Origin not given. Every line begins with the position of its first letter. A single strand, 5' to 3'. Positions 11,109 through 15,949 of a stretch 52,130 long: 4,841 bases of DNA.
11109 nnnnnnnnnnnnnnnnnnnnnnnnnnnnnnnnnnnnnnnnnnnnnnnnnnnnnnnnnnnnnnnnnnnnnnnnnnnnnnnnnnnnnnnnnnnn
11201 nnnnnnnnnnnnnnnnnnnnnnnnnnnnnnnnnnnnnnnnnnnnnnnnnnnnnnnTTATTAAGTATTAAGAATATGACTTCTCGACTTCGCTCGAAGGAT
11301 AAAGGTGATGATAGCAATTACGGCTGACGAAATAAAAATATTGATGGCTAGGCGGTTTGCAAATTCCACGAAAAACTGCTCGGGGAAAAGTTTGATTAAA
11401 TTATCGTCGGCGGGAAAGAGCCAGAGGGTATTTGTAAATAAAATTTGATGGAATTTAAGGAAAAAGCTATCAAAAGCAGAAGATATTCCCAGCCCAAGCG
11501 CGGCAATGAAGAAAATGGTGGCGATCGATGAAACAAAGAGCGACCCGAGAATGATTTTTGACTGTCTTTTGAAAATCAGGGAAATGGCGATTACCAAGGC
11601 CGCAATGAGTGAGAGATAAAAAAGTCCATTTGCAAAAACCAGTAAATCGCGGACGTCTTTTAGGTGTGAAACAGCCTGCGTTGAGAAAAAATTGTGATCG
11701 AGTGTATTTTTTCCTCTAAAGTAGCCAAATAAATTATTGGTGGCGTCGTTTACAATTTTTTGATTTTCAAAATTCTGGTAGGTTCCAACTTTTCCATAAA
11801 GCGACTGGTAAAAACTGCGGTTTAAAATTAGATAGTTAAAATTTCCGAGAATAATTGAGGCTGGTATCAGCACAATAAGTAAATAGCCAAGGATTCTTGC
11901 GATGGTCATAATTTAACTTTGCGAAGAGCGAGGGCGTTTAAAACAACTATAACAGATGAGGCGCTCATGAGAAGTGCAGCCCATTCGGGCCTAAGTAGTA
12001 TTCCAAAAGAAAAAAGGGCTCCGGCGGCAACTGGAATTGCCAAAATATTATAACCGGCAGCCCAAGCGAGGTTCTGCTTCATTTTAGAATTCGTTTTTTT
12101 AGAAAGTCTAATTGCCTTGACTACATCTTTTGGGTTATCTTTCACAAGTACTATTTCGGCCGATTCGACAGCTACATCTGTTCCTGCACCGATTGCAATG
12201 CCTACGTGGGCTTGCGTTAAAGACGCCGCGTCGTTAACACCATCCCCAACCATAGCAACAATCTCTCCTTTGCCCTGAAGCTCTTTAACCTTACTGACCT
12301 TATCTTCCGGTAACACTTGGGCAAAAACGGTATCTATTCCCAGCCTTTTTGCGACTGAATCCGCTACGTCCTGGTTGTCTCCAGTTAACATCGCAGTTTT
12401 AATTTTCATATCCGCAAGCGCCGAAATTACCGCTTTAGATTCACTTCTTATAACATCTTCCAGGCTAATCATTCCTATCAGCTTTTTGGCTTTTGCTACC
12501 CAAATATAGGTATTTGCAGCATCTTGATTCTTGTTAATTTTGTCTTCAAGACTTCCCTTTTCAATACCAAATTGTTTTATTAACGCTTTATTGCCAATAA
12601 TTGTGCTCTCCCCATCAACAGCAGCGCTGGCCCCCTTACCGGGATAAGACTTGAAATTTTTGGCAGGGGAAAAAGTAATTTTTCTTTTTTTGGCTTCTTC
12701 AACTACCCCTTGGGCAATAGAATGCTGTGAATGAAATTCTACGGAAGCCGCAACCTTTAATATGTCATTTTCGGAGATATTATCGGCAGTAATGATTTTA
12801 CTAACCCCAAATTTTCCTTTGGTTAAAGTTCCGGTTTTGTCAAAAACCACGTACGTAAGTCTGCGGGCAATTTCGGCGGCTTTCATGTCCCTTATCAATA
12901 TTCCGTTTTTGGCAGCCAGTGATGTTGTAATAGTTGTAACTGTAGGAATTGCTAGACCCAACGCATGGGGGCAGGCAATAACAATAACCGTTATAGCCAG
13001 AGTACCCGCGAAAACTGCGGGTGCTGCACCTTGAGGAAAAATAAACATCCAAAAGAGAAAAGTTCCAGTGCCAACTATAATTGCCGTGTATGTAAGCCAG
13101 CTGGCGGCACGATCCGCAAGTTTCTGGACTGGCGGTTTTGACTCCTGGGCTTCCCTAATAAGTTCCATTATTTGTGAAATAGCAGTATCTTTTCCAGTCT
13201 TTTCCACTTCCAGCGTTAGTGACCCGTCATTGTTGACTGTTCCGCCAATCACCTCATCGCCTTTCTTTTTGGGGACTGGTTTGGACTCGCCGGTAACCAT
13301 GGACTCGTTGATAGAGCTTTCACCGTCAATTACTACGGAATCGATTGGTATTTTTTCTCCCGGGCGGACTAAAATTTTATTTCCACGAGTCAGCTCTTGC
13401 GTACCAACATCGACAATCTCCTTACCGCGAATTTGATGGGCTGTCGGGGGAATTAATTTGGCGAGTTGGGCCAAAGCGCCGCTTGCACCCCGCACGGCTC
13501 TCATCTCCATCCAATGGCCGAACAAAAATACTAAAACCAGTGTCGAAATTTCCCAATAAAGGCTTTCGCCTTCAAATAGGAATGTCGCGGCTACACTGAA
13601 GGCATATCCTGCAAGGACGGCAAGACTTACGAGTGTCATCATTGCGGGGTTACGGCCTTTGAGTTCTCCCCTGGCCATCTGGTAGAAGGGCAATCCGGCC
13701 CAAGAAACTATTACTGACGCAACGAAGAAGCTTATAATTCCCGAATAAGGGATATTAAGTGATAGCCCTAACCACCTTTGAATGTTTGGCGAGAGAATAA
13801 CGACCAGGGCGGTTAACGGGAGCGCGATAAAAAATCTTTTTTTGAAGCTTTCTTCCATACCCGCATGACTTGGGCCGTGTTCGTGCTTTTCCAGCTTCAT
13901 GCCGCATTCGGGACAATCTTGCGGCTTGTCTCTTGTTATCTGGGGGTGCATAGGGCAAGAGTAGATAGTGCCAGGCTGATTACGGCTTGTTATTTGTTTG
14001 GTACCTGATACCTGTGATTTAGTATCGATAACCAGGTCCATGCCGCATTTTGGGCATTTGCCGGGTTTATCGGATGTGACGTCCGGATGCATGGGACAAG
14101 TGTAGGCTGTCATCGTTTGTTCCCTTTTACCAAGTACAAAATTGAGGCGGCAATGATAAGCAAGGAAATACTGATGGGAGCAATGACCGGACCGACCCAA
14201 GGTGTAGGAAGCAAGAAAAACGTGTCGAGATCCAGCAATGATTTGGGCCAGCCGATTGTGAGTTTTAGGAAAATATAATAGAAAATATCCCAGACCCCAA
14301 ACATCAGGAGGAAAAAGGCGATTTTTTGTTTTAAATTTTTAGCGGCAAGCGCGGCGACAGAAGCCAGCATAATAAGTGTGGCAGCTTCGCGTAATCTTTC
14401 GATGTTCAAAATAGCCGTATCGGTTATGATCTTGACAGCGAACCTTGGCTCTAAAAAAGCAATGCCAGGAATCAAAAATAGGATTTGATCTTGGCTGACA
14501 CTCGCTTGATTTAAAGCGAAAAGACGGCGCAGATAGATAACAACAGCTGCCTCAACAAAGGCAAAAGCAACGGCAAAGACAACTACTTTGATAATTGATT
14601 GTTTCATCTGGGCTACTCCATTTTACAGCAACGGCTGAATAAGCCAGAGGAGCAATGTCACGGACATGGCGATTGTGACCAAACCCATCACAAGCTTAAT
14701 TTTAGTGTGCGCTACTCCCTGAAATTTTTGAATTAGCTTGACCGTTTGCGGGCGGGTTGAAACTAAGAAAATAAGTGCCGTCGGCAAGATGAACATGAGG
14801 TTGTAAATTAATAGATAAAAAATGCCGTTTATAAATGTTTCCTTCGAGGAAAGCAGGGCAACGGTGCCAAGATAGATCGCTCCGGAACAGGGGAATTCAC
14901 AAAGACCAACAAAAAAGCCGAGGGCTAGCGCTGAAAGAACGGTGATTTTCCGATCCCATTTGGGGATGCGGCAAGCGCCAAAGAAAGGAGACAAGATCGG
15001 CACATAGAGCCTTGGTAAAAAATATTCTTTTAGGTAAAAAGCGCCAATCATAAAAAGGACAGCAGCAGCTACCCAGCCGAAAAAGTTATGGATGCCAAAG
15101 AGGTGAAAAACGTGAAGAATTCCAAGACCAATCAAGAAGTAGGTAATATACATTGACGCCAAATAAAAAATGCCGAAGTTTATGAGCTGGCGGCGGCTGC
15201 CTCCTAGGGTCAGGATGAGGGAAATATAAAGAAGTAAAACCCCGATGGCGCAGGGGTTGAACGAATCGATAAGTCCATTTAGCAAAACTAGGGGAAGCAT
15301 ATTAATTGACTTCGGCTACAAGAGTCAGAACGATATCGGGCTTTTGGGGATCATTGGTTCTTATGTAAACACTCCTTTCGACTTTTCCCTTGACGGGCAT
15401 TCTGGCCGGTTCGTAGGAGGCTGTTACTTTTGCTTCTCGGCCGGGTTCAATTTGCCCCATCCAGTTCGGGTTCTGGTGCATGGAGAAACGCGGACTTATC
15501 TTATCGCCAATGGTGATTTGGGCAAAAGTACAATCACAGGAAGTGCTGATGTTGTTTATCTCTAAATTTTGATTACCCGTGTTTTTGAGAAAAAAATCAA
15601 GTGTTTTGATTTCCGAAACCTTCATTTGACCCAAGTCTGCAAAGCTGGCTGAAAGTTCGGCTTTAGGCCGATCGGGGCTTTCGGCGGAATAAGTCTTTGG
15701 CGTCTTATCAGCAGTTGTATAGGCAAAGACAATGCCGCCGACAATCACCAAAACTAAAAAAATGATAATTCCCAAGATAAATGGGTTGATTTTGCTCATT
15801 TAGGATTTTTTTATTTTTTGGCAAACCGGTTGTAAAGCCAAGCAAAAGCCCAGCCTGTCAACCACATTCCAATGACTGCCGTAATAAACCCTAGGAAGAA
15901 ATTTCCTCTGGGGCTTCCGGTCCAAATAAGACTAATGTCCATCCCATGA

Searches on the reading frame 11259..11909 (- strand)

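Call 74: search_protein_families(library=pfam, proteins=[window:11259-11909:-], max_evalue=0.00001)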
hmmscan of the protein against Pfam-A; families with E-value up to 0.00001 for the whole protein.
window:11259-11909:- (216 aa): 1 family
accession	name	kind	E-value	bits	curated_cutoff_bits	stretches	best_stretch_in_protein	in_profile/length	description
PF07314.17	Lit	-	2.2e-27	96.7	24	1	10-180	2-176/176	Lipoprotein intramolecular transacylase Lit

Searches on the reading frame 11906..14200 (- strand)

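Call 74: search_protein_families(library=pfam, proteins=[window:11906-14200:-], max_evalue=0.00001)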
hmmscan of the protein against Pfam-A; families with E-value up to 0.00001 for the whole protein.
window:11906-14200:- (764 aa): 3 families
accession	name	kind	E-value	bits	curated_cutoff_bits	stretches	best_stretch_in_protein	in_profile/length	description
PF00122.25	E1-E2_ATPase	-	1.2e-51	175.3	28.1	1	248-432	1-181/181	E1-E2 ATPase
PF00702.32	Hydrolase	-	1.5e-32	114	26.4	1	451-664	4-190/191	haloacid dehalogenase-like hydrolase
PF19335.5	HMBD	-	1.5e-26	92.5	23.6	2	33-57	2-26/28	Heavy metal binding domain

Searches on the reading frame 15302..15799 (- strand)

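Call 75: search_protein_families(library=pfam, proteins=[window:15302-15799:-], max_evalue=0.00001)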
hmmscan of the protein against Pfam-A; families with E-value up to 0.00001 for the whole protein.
window:15302-15799:- (165 aa): 2 families
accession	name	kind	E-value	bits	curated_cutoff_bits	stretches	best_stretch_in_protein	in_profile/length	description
PF07610.17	DUF1573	-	2.5e-14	53.5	26.1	1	52-96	6-50/98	Protein of unknown function (DUF1573)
PF22544.2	HYDIN_VesB_CFA65-like_Ig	-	4.3e-13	49.8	25.5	1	45-162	1-99/100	HYDIN/CFA65/VesB-like, Ig-like domain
